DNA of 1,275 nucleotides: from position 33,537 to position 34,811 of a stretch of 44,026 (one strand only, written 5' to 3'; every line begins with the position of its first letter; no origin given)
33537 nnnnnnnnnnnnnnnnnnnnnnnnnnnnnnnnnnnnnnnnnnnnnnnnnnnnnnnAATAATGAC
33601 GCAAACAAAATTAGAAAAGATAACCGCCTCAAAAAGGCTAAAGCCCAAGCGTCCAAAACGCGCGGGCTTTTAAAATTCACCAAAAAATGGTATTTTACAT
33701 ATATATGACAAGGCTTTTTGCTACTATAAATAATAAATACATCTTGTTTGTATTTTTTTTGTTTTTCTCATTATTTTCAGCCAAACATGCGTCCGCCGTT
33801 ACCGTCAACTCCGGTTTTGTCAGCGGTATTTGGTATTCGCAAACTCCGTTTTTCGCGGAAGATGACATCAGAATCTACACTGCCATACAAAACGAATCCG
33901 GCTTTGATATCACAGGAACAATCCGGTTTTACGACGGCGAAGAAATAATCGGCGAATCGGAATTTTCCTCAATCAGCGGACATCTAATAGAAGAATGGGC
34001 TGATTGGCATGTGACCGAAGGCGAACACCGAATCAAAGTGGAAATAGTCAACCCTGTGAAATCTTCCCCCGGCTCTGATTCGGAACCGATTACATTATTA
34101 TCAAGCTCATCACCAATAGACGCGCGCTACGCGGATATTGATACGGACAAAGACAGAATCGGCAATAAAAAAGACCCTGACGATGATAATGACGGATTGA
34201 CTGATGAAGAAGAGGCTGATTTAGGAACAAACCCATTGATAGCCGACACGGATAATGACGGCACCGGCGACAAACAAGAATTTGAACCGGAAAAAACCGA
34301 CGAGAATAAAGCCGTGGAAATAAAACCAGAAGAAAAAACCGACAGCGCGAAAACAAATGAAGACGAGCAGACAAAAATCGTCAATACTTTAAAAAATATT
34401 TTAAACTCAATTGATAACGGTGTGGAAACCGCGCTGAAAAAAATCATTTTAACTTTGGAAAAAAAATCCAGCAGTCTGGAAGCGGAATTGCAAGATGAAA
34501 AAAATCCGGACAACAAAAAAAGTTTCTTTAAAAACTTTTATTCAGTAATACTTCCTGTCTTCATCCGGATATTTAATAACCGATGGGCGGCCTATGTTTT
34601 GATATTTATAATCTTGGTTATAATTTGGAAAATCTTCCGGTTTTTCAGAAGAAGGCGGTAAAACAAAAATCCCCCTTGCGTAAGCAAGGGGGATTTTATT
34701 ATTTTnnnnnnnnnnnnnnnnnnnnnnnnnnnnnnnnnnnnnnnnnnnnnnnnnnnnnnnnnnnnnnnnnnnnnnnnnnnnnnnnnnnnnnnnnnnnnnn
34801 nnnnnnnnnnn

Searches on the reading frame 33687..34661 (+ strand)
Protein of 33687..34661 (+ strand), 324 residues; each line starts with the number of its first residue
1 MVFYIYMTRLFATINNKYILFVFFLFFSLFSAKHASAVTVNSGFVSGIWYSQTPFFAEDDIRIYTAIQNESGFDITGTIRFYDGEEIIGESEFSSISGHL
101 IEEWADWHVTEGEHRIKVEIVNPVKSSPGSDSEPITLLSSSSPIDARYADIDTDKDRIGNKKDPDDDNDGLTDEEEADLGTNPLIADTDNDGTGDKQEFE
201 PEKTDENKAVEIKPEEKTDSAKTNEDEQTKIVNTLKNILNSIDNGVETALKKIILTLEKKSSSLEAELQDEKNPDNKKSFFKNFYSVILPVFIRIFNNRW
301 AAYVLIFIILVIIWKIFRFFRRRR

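Call 80: search_protein_families(library=pfam, proteins=[window:33687-34661:+], max_evalue=0.001)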
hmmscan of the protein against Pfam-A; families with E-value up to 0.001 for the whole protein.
window:33687-34661:+ (324 aa): 1 family
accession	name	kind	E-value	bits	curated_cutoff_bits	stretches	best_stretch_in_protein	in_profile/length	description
PF18884.5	TSP3_bac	-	2.7e-07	30.7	25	1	165-184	1-20/22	Bacterial TSP3 repeat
